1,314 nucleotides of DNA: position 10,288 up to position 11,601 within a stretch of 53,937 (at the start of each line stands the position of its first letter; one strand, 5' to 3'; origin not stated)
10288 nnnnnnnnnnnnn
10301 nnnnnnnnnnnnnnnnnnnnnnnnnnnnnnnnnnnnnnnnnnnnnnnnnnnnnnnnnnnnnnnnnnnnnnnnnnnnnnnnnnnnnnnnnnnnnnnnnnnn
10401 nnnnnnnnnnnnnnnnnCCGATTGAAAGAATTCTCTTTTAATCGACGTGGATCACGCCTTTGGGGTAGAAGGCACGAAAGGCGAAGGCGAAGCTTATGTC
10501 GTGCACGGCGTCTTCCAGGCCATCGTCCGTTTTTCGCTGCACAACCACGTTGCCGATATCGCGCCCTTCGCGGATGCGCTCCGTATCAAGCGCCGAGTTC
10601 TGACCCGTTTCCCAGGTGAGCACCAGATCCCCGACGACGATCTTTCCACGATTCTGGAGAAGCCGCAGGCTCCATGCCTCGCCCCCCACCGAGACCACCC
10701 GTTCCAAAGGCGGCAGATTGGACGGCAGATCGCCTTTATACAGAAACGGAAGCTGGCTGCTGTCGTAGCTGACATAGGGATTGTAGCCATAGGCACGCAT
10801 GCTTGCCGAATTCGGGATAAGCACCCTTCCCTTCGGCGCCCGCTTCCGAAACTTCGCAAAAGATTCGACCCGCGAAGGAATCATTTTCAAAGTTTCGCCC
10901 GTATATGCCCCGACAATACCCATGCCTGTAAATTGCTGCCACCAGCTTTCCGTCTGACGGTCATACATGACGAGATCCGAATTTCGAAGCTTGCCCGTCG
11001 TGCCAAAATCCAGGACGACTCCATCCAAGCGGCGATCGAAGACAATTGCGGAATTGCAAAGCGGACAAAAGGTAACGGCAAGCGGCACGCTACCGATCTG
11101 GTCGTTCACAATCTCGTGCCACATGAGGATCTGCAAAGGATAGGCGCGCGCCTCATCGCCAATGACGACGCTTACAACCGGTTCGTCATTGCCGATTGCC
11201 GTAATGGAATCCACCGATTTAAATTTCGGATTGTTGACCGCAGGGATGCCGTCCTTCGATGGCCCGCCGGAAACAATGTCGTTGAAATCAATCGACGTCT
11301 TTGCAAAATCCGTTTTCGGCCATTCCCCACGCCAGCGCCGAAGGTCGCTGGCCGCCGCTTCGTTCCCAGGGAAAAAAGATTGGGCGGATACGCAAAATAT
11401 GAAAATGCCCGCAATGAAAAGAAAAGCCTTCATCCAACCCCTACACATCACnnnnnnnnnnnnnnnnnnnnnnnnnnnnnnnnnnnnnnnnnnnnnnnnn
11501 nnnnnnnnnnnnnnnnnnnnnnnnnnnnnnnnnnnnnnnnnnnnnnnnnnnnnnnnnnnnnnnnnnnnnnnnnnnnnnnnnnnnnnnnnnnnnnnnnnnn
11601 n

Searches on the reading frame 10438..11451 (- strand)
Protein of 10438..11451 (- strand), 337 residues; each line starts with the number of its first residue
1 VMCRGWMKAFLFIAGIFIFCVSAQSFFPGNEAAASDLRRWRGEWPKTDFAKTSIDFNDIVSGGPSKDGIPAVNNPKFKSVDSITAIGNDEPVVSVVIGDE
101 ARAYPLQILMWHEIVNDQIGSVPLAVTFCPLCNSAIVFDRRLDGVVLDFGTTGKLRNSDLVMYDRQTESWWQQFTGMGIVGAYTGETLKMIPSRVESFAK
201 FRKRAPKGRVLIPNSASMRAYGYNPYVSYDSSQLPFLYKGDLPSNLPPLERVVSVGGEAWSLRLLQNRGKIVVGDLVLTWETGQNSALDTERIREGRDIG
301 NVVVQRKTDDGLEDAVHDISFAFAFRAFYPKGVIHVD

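Call 3: search_protein_families(library=pfam, proteins=[window:10438-11451:-], max_evalue=0.01)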
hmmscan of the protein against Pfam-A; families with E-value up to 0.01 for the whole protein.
window:10438-11451:- (337 aa): 1 family
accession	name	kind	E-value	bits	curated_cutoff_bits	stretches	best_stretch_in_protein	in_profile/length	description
PF11376.13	DUF3179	-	3.4e-83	279.9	27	1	66-331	1-291/292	Protein of unknown function (DUF3179)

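Call 5: search_protein_families(library=ncbifam, proteins=[window:10438-11451:-], max_evalue=0.01)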
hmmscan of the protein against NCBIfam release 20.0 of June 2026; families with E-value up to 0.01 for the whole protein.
window:10438-11451:- (337 aa): 0 families

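Call 58: search_protein_families(library=ncbifam, proteins=[window:10438-11451:-], max_evalue=0.001)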
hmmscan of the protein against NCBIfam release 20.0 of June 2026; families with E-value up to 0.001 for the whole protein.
window:10438-11451:- (337 aa): 0 families
